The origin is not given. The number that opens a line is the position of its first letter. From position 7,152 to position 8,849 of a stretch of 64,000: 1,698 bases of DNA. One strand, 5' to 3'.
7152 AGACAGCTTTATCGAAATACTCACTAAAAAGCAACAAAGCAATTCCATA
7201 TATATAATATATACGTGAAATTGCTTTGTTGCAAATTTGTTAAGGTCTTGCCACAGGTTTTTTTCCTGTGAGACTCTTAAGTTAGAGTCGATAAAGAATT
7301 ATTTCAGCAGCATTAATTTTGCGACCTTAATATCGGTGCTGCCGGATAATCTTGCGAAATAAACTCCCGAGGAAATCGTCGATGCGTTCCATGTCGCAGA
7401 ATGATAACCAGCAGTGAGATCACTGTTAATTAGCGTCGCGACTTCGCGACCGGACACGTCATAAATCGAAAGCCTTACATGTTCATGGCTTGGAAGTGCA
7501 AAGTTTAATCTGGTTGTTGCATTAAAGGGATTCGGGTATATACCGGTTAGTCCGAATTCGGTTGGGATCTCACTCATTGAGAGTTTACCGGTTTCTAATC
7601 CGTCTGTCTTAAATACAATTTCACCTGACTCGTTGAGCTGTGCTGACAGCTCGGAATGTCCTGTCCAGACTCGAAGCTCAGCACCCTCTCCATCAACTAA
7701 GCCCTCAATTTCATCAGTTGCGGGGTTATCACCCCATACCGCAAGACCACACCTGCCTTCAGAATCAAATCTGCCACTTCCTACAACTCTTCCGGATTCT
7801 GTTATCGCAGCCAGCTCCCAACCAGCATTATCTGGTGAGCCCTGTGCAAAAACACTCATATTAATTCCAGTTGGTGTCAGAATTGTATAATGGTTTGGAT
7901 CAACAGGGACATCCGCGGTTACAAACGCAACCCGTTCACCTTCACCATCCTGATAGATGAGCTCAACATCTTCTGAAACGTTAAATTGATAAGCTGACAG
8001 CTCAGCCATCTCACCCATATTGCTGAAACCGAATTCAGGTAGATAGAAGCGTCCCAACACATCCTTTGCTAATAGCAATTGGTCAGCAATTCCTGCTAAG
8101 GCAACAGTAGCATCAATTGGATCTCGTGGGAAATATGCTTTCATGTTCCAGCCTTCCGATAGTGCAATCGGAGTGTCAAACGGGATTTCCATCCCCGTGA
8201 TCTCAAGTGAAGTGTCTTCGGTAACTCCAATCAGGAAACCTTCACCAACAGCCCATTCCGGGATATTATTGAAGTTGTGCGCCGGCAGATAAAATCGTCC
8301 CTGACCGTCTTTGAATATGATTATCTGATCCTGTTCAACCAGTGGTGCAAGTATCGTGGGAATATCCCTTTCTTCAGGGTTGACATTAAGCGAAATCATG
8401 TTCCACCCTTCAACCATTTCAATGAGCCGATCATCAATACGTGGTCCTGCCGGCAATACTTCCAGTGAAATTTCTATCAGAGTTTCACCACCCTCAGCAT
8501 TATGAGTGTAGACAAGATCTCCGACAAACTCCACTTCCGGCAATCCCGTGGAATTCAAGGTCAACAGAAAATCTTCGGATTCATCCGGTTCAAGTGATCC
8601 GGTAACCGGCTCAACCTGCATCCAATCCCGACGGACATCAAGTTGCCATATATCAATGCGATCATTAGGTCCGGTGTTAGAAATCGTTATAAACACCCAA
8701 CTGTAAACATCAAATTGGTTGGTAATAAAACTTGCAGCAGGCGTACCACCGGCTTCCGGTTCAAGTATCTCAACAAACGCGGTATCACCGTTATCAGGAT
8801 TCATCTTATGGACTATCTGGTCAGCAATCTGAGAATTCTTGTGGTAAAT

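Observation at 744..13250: Shared ~390-aa C-terminal cassette fused to different enzymatic N-terminal regions (beta-helix vs C25 protease)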

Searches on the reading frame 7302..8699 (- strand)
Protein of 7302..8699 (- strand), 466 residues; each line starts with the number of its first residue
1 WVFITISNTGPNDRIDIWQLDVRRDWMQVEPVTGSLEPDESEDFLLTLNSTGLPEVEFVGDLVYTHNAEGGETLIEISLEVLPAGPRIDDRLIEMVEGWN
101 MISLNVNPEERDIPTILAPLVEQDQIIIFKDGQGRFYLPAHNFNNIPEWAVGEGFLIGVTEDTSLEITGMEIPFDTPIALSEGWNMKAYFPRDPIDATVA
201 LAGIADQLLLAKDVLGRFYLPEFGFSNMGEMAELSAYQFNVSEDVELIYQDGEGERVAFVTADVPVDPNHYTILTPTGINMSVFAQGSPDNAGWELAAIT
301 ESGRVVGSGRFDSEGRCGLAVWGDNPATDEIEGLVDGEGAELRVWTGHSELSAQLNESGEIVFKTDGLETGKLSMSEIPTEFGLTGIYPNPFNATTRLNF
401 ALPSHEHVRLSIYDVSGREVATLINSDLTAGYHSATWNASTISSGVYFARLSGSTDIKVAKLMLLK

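Call 22: predict_structure(alignment_id=A2)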
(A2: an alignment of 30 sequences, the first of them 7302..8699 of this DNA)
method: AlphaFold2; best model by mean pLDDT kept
length: 466 residues; sequences in the alignment: 30
mean_pLDDT: 80.7   pTM: 0.69
mean pLDDT of the five models: 80.7, 80.5, 80.0, 79.8, 77.7
residues with pLDDT >= 90: 284; 70-90: 74; 50-70: 17; < 50: 91
segments of 3 or more residues with pLDDT < 50: 1-83, 255-262
pLDDT, mean of each block of 10 residues (from residue 1): 34 33 30 41 39 42 42 40 64 92 94 97 97 95 97 95 94 93 96 92 96 95 94 95 96 51 64 82 96 94 91 96 86 91 90 87 94 84 74 89 88 97 92 90 96 93 92
secondary structure, 60 per line:
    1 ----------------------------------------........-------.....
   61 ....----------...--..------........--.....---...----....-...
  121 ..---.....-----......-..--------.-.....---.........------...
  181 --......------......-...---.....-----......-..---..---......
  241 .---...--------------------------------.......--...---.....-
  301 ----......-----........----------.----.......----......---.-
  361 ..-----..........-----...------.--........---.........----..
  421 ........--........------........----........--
elements in order: E41-48 E56-64 E75-77 E88-95 E98-102 E106-108 H113-116 H118-122 E126-130 E136-138 E155-159 E163-171 E178-180 E183-188 H197-200 E208-212 E218-220 E235-241 E245-247 E280-286 E295-299 E305-310 E316-323 E339-345 E350-355 E368-377 E383-385 E395-402 E406-414 E419-428 E431-438 E445-452 E457-464
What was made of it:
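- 8451..8687 (-): C: shared Ig-like domain (residues ~1522-1600). Low AF2 confidence here (pLDDT below 50, call 22).
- AF2 models are confident from D1 through the CTD (pLDDT above 90 for most residues, call 22).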

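Call 41: fold_search(model_id=the predicted structure, library=pdb)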
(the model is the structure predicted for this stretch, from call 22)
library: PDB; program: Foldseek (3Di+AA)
matches with E <= 10: 1196; with E <= 0.001: 17
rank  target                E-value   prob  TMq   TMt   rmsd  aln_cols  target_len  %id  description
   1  7ptp_A                1.0e-06  1.00  0.20  0.14  26.5       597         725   11  In-situ structure of pentameric S-layer protein (released 2021-12-15)
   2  7c7u_B                1.3e-06  1.00  0.15  0.12  24.2       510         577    8  Biofilm associated protein - BSP domain (released 2021-05-12)
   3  7c7u_A                7.7e-06  0.97  0.14  0.11  24.9       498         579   10  Biofilm associated protein - BSP domain (released 2021-05-12)
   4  10ps                  4.1e-05  0.89  0.13  0.12  27.7       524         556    8  Crystal structure of SdrD A2-A3-B1-B2 domains from Staphylococcus aureus JH1 (released 2026-02-11)
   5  8jmw_A                7.4e-05  1.00  0.15  0.13  13.7       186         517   11  Fibril form of serine peptidase Vpr (released 2023-12-06)
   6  1i8l_A                2.4e-04  0.99  0.14  0.27  14.9       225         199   11  HUMAN B7-1/CTLA-4 CO-STIMULATORY COMPLEX (released 2001-04-04)
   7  8k3j_A                2.8e-04  0.72  0.14  0.12  30.4       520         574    9  Structure of human CNTN2 immunoglobulin domains 1-6 homo-dimer (released 2024-07-17)
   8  8k53_B                2.9e-04  0.69  0.14  0.12  30.8       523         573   10  Structure of the Dimeric Human CNTN2 Ig 1-6-FNIII 1-2 Domain in an Asymmetric State (released 2023-12-06)
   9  6zr7_AAA              4.1e-04  0.87  0.14  0.22  18.5       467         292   10  X-ray structure of human Dscam Ig7-Ig9 (released 2020-12-30)
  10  7mrs_A                4.8e-04  0.85  0.14  0.20  19.1       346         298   12  Zebrafish CNTN4 APPb complex (released 2022-01-05)
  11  7mrk_D                5.3e-04  0.91  0.15  0.21  18.8       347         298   10  Chicken CNTN4 APP complex (released 2022-01-05)
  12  1hnf                  6.1e-04  0.96  0.11  0.24  15.0       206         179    7  CRYSTAL STRUCTURE OF THE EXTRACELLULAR REGION OF THE HUMAN CELL ADHESION MOLECULE CD2 AT 2.5 ANGSTROMS RESOLUTION (released 1995-02-07)
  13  5grj_A                7.1e-04  0.99  0.13  0.25  13.6       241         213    8  Crystal structure of human PD-L1 with monoclonal antibody avelumab (released 2016-11-02)
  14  4pbx                  7.4e-04  0.51  0.13  0.11  33.5       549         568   12  Crystal structure of the six N-terminal domains of human receptor protein tyrosine phosphatase sigma (released 2014-11-12)
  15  2xyc                  8.6e-04  0.89  0.15  0.22  19.5       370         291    9  CRYSTAL STRUCTURE OF NCAM2 IGIV-FN3I (released 2011-02-23)
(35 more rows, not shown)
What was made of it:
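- Closest known: Ig-like. Same: The D3+CTD part of the model resembles tandem Ig arrays (call 41).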
